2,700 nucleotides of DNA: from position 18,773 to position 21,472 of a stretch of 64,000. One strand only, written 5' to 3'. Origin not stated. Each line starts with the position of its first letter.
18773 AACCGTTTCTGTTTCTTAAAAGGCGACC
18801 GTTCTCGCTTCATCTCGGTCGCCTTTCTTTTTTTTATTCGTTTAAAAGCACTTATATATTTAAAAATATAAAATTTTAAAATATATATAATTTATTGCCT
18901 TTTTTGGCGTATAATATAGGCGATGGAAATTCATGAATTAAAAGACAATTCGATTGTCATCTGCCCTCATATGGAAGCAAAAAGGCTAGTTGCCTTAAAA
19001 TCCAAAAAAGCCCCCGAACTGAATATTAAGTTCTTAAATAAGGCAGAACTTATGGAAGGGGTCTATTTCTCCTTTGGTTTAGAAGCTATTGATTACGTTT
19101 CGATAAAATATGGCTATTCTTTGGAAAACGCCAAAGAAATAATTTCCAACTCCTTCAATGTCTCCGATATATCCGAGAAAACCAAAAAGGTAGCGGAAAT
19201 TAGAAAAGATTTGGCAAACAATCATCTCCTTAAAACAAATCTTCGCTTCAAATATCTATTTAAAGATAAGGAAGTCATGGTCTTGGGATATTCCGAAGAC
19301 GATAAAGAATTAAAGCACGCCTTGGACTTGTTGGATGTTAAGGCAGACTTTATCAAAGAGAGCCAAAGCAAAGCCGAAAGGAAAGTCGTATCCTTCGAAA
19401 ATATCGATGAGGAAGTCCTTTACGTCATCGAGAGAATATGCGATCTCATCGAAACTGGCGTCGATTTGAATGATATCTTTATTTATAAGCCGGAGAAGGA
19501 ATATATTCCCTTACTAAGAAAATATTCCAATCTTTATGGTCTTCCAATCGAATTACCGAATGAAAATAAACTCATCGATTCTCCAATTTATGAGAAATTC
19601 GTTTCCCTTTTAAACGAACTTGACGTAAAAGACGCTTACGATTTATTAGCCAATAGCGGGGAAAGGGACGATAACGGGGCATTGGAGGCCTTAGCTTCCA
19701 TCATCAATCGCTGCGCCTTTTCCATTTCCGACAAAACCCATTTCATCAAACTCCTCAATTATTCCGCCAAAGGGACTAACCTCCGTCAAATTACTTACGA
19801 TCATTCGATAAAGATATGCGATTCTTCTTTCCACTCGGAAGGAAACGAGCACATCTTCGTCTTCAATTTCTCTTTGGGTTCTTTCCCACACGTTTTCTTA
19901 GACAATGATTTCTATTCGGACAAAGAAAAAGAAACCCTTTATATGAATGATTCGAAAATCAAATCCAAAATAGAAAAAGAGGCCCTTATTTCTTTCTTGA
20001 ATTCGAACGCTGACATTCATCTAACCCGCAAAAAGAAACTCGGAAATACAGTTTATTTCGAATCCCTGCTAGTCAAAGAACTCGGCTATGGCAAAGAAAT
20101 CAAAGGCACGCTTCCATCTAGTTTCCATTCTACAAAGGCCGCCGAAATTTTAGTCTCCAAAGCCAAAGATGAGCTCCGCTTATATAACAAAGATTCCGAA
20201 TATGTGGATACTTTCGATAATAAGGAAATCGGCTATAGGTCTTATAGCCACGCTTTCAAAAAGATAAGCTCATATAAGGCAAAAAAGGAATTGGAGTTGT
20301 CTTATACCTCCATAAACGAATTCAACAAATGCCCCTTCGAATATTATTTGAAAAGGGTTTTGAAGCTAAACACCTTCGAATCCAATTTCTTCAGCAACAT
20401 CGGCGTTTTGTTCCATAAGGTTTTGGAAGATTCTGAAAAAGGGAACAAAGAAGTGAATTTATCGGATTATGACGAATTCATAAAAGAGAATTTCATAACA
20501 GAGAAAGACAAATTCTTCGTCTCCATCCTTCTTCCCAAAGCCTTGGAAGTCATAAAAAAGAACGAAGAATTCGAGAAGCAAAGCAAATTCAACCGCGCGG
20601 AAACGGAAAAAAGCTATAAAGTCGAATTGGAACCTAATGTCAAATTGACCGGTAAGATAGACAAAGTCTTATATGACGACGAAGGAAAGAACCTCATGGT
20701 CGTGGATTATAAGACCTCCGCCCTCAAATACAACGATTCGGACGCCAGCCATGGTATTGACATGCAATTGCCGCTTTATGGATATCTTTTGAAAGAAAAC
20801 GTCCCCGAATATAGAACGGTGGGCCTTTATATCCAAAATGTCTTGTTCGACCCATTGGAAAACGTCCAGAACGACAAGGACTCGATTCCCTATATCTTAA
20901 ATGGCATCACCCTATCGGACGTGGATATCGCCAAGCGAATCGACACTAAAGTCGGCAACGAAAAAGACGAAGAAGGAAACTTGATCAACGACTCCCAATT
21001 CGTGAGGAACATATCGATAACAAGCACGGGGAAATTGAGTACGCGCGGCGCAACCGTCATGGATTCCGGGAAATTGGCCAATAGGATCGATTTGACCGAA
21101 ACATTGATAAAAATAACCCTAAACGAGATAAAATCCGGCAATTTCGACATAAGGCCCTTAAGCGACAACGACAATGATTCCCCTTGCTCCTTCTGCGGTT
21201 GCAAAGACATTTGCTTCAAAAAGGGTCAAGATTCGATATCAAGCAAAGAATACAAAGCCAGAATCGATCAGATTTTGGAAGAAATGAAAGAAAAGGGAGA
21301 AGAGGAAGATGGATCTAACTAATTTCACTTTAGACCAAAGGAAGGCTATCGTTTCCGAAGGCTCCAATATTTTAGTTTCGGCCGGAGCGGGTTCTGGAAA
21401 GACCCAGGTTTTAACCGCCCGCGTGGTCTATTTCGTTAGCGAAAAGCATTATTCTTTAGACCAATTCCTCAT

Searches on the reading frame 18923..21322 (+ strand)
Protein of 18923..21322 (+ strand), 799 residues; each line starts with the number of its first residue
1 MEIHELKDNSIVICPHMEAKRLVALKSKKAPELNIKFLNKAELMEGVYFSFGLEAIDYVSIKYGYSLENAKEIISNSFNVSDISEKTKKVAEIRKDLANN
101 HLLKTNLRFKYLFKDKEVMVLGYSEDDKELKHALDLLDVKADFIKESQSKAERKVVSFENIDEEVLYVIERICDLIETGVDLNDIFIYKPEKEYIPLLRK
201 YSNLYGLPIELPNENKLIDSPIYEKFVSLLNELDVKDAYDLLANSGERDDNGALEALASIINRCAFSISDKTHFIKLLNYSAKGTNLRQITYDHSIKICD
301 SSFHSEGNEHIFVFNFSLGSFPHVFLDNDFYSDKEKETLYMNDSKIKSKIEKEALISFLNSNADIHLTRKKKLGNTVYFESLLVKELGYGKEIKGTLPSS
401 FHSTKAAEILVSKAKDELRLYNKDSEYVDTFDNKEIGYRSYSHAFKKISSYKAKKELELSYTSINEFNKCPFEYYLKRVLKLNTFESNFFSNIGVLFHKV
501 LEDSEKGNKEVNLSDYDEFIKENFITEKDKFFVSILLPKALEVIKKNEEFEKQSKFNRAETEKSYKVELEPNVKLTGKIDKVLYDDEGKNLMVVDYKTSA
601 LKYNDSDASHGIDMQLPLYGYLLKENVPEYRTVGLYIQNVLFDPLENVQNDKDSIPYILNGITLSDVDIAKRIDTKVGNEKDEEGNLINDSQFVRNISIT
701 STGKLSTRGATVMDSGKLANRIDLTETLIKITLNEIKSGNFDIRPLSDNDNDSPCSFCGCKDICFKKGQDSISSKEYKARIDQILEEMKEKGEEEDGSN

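Call 27: search_protein_families(library=pfam, proteins=[window:18923-21322:+], max_evalue=0.00001)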
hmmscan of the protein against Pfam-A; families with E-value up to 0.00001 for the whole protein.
window:18923-21322:+ (799 aa): 1 family
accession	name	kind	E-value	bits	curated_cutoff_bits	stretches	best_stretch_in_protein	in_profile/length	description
PF12705.13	PDDEXK_1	-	5.7e-28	98.9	22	1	459-764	2-246/247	PD-(D/E)XK nuclease superfamily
